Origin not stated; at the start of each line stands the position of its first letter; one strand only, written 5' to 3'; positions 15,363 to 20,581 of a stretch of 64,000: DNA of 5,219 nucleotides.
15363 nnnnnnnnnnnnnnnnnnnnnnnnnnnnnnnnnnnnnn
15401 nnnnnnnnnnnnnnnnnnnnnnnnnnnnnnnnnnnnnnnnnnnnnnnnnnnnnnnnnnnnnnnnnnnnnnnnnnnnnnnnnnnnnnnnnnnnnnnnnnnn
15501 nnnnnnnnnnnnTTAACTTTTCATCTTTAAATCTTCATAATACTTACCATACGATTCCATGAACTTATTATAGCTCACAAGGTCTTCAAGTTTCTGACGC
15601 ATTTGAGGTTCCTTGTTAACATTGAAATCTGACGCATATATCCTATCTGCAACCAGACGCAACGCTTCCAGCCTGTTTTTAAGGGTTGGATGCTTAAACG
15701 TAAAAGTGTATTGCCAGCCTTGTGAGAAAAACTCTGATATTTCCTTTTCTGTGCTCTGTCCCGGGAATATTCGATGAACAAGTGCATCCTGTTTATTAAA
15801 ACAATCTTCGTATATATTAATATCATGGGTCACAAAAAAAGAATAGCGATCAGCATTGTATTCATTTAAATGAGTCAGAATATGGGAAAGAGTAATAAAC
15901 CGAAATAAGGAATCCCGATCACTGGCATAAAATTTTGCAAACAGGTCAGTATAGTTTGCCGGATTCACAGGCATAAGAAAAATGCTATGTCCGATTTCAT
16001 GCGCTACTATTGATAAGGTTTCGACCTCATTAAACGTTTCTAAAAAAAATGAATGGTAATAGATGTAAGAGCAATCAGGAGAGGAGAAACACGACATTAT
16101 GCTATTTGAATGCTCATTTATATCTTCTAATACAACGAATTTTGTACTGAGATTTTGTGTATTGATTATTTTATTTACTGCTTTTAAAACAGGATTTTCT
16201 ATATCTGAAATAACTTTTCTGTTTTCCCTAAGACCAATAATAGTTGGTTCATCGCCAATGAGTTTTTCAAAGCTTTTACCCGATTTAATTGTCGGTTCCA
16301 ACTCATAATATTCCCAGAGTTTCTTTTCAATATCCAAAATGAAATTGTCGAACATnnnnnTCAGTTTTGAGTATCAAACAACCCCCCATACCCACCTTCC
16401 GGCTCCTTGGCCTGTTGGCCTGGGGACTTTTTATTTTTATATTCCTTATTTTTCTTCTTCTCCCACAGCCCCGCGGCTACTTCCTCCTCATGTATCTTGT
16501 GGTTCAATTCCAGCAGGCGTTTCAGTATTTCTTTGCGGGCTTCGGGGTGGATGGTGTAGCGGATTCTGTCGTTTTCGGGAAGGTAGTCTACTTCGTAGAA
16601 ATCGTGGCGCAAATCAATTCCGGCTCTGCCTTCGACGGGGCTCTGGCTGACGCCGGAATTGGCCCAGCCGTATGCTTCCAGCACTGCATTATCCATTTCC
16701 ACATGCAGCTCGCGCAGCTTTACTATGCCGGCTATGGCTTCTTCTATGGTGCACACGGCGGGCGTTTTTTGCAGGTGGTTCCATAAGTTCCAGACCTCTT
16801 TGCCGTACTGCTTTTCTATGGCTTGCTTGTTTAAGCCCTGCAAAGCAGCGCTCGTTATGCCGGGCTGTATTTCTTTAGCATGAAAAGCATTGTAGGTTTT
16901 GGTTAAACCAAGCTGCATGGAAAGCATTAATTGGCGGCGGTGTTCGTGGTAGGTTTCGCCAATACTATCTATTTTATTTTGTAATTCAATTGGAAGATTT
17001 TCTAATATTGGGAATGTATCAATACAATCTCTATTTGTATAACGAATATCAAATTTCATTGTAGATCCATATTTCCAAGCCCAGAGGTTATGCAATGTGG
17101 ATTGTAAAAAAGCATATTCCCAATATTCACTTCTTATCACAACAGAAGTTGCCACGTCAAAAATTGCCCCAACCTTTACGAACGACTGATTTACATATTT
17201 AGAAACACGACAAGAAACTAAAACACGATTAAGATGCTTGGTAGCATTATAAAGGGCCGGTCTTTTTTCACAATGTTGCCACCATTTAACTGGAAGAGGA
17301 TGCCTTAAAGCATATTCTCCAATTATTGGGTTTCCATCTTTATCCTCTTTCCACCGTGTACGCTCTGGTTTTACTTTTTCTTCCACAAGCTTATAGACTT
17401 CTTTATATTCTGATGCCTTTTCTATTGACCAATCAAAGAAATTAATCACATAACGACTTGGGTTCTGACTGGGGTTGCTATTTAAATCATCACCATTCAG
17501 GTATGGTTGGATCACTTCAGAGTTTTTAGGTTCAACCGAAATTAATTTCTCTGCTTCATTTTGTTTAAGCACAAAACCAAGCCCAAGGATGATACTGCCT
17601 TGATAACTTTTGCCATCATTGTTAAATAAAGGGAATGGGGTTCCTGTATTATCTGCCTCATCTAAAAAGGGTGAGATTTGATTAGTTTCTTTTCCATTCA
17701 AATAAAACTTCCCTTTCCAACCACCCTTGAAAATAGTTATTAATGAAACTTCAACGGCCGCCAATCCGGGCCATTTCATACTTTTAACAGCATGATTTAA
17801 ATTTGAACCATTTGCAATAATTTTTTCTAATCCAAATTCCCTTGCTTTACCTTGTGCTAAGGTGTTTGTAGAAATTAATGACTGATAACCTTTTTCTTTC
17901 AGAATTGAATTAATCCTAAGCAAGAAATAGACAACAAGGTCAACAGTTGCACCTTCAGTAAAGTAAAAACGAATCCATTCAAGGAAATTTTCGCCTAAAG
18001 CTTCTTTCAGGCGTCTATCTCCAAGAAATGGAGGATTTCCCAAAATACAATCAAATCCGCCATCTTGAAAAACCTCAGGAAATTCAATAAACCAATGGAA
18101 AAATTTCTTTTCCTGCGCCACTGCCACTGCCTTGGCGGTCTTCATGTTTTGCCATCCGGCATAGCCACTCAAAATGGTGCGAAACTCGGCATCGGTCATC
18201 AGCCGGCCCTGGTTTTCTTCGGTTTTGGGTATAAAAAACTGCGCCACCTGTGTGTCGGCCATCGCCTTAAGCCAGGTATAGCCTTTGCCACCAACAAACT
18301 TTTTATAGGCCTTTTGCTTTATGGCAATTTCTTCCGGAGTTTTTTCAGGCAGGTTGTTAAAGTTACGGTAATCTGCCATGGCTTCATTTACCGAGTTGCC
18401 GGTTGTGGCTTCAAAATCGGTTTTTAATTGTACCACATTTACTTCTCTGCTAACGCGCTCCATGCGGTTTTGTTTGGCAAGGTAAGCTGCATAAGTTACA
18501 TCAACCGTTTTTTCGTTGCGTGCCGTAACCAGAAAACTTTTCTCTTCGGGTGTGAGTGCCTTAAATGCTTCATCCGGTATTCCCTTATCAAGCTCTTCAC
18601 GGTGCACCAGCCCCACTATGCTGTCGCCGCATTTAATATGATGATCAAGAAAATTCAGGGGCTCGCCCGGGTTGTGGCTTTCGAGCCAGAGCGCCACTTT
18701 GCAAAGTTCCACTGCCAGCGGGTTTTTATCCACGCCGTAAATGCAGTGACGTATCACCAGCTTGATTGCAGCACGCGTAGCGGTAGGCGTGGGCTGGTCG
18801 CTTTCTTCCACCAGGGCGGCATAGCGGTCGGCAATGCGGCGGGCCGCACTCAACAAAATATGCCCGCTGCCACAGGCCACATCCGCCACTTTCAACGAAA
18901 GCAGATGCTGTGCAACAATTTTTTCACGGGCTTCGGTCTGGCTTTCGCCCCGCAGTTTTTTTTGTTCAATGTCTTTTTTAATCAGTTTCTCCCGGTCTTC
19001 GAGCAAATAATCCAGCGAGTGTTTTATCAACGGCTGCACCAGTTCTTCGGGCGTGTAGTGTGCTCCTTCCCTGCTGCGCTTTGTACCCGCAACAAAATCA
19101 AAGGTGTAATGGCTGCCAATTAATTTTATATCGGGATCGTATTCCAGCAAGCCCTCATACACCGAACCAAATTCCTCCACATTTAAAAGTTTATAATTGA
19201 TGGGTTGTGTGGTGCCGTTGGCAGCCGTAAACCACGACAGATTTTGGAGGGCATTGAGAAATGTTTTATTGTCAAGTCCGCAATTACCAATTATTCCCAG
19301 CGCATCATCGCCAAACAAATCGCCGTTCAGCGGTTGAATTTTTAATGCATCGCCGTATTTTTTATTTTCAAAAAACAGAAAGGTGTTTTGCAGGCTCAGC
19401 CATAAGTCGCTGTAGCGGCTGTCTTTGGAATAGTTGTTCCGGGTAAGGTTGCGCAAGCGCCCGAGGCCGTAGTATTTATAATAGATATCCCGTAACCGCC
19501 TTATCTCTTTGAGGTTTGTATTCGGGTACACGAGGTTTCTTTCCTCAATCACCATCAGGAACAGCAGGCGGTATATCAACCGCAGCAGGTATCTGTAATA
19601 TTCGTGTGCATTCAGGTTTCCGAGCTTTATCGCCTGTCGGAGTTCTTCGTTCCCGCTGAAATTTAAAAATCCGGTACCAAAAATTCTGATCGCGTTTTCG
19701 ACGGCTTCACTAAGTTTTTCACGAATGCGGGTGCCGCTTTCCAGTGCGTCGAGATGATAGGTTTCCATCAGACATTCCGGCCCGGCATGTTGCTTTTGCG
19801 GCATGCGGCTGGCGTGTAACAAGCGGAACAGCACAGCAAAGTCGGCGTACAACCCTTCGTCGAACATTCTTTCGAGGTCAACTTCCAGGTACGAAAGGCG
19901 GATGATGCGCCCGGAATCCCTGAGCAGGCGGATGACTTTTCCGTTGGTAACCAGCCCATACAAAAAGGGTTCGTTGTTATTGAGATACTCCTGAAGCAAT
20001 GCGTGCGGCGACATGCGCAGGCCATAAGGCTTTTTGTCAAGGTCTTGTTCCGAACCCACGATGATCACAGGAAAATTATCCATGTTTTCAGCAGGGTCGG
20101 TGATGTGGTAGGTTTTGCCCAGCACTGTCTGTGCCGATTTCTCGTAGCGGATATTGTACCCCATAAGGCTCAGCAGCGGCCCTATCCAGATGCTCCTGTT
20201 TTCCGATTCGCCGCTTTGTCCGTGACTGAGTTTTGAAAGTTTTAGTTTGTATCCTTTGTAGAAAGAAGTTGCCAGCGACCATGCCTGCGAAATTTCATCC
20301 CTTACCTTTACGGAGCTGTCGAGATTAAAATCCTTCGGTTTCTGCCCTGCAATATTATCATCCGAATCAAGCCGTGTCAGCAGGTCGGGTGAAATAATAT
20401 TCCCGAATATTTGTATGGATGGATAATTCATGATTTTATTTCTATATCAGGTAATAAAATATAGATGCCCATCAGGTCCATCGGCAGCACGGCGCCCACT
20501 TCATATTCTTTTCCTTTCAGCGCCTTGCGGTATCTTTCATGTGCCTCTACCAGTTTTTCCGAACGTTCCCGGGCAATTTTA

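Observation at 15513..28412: Atypical DISARM-like defence operon: helicase first, DrmA/DrmB functions in one polypeptide, no PLD gene, extra M48 peptidase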

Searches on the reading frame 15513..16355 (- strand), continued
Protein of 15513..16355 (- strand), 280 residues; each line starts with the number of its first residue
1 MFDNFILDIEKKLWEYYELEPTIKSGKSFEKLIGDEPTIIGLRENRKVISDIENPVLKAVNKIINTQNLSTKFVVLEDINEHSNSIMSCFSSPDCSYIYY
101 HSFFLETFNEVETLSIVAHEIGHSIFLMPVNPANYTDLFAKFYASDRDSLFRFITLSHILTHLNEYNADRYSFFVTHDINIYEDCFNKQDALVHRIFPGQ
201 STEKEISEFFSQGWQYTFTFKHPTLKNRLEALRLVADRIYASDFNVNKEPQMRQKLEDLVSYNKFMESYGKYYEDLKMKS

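Call 101: fold_search(model_id=the predicted structure, library=viral)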
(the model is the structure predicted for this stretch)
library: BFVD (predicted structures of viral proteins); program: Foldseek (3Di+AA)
matches with E <= 10: 346; with E <= 0.001: 2
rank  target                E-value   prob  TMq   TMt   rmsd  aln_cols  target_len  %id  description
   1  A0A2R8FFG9            8.4e-04  1.00  0.38  0.65   6.3       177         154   18  Transmembrane domain-containing protein [Cedratvirus Zaza IHUMI]
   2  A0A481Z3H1            8.4e-04  1.00  0.43  0.30   9.2       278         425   13  Peptidase M48 domain-containing protein [Pithovirus LCPAC101]
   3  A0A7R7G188            1.1e-03  1.00  0.35  0.45  14.9       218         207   13  (no name in the UniProt tables at hand)
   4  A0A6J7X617            1.1e-02  0.75  0.24  0.24  16.7       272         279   11  Uncharacterized protein [uncultured Caudovirales phage]
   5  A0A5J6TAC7            1.2e-02  0.99  0.30  0.42   9.3       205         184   15  Peptidase [Bacillus phage 019DV002]
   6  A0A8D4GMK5            1.3e-02  0.96  0.28  0.15  11.5       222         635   13  (no name in the UniProt tables at hand)
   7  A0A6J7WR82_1          1.5e-02  0.54  0.21  0.06  23.9       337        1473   10  Large polyvalent protein associated domain-containing protein [uncultured Caudovirales phage]
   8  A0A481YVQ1            1.6e-02  1.00  0.41  0.33  11.6       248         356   12  Peptidase family M48 [Marseillevirus LCMAC201]
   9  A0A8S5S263            2.2e-02  0.97  0.35  0.40  10.2       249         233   13  Lethal factor [Siphoviridae sp. ctCIv11]
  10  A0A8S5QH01            2.8e-02  0.80  0.28  0.31  12.1       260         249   11  Uncharacterized protein [Siphoviridae sp. ctr8v12]
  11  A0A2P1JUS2            3.1e-02  0.98  0.27  0.40   9.0       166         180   13  Uncharacterized protein [Bacillus phage Anath]
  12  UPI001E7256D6         3.2e-02  0.92  0.27  0.34  12.9       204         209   14  (no name look-up for this kind of identifier)
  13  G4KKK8                3.2e-02  0.30  0.20  0.18  19.6       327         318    8  (no name in the UniProt tables at hand)
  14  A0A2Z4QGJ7            3.4e-02  0.41  0.18  0.13  16.4       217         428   14  Metallopeptidase domain protein [Ruegeria phage vB_RpoP-V13]
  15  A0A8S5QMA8            4.3e-02  1.00  0.19  0.57   3.4        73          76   15  Metallopeptidase domain protein [CrAss-like virus sp. ctYsL76]
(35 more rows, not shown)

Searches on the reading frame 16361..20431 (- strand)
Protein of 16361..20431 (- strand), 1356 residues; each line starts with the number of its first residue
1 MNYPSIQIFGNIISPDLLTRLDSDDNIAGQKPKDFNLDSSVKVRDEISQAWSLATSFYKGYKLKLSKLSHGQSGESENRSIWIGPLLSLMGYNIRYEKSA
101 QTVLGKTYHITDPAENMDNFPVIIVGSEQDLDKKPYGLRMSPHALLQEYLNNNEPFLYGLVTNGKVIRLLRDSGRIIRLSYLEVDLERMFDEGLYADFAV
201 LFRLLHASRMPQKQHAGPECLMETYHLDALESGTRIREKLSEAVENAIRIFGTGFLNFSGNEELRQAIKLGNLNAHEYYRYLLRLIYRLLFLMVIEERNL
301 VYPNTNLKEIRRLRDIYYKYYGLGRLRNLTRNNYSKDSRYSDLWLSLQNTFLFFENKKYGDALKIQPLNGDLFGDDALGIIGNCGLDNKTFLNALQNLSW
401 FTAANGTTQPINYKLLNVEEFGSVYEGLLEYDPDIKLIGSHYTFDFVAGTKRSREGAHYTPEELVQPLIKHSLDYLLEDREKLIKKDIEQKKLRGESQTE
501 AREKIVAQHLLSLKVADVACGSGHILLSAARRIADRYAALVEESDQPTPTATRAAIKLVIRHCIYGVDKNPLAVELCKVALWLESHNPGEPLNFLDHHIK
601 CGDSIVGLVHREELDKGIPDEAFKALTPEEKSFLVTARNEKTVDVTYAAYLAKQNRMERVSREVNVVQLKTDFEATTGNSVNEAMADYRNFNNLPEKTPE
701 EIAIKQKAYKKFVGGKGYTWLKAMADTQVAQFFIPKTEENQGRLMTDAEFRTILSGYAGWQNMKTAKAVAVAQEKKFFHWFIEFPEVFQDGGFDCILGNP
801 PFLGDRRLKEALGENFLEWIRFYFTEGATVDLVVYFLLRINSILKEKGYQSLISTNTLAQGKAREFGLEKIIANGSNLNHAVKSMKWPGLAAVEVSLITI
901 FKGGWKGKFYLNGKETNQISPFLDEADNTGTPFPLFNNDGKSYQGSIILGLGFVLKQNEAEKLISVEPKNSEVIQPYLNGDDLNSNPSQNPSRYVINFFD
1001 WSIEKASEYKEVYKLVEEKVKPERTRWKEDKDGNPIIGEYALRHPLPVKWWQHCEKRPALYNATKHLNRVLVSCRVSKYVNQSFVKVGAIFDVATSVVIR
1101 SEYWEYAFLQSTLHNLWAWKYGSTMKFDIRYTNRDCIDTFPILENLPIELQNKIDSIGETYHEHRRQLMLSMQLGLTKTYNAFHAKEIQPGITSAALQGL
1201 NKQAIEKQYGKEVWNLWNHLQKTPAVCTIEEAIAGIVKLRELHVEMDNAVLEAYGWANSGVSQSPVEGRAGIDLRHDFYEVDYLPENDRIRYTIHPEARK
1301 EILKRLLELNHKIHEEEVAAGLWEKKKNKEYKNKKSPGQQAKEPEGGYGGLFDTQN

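Call 3: search_protein_families(library=pfam, proteins=[window:16361-20431:-], max_evalue=0.01)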
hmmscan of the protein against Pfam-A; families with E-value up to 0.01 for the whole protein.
window:16361-20431:- (1356 aa): 5 families
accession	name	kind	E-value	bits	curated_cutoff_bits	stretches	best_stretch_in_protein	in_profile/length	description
PF07669.17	Eco57I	-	8.5e-24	85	25.3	1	562-879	1-160/171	Eco57I restriction-modification methylase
PF20473.4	MmeI_Mtase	-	2.1e-15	57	27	2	795-895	138-239/259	MmeI, DNA-methyltransferase domain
PF20466.3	MmeI_TRD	-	8.8e-12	45.2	27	1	952-1142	31-204/207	MmeI, target recognition domain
PF02384.22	N6_Mtase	-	3.4e-06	27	20.4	0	512-584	47-100/311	N-6 DNA Methylase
PF05175.20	MTS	-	0.00017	21.7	23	0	786-846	92-152/170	Methyltransferase small domain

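Call 4: search_protein_families(library=padloc, proteins=[window:16361-20431:-], max_evalue=0.001)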
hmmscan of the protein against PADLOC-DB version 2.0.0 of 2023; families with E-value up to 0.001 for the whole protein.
window:16361-20431:- (1356 aa): 42 families (the best 25 are shown)
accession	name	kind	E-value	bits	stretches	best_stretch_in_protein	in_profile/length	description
PDLC02643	DrmMI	-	2.8e-221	735.8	3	446-1189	546-1249/1347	DrmMI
PDLC02644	DrmMI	-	6.6e-147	489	3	775-1210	362-821/988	DrmMI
PDLC02646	DrmMI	-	2.5e-123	410.8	2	550-1187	40-674/792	DrmMI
PDLC03618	REase_MTase_IIG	-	8.4e-105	349.4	2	552-1185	657-1243/1429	Type IIG restriction enzyme-methyltransferase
PDLC02640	DrmMI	-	3.6e-80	267.9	2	835-1192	535-890/1015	DrmMI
PDLC02639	DrmMI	-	1.8e-72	242.8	2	746-998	528-797/803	DrmMI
PDLC03627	REase_MTase_IIG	-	1.8e-72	242.5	2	794-1319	564-1030/1136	Type IIG restriction enzyme-methyltransferase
PDLC03599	REase_MTase_IIG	-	3.3e-72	241.7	2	793-1187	470-887/959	Type IIG restriction enzyme-methyltransferase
PDLC02638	DrmMI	-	1.5e-58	196.7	3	446-614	545-724/935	DrmMI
PDLC02626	DrmD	-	4.6e-37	125.9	2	1236-1334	99-184/276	DrmD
PDLC03598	REase_MTase_IIG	-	1.6e-32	110.4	2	787-1168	475-852/912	Type IIG restriction enzyme-methyltransferase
PDLC03609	REase_MTase_IIG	-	6.1e-27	91.8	2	449-606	366-532/1066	Type IIG restriction enzyme-methyltransferase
PDLC03611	REase_MTase_IIG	-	1.6e-26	90.1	3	504-609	544-655/1532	Type IIG restriction enzyme-methyltransferase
PDLC02645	DrmMI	-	2.7e-24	83.4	2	552-660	657-758/772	DrmMI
PDLC03622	REase_MTase_IIG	-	2.9e-24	82.5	1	551-805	586-841/1524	Type IIG restriction enzyme-methyltransferase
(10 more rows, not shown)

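Call 10: search_protein_families(library=ncbifam, proteins=[window:16361-20431:-], max_evalue=0.01)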
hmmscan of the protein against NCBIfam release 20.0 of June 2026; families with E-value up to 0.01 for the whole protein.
window:16361-20431:- (1356 aa): 5 families
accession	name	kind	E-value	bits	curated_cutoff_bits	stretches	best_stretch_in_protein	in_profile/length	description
NF033452.1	BREX_1_MTaseX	exception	6.4e-12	44.1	500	1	474-857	286-567/1210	BREX-1 system adenine-specific DNA-methyltransferase PglX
NF033455.1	BREX_6_MTaseX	exception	1.8e-08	32.4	900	1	507-586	324-401/1319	BREX-6 system adenine-specific DNA-methyltransferase PglX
NF033451.1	BREX_2_MTaseX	equivalog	1.5e-07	29.6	400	1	511-584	223-289/1185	BREX-2 system adenine-specific DNA-methyltransferase PglX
TIGR03534.1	RF_mod_PrmC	equivalog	0.00034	20.1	199.1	0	512-558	89-135/253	peptide chain release factor N(5)-glutamine methyltransferase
NF033454.1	BREX_5_MTaseX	exception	0.00076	17.1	900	1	500-586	290-369/1404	BREX-5 system adenine-specific DNA-methyltransferase PglX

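Call 69: search_solved_structures(query=window:16361-20431:-, max_evalue=0.001)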
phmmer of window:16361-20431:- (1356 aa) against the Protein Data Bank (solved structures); distinct sequences matched with E-value up to 0.001: 1.
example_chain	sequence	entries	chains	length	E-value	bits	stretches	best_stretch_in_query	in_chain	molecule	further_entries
5hr4_C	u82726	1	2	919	7.3e-05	23.5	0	794-1152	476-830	MmeI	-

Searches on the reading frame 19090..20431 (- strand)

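Call 73: search_protein_families(library=pfam, proteins=[window:19090-20431:-], max_evalue=0.01)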
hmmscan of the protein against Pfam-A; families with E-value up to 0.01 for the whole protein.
window:19090-20431:- (447 aa): 0 families
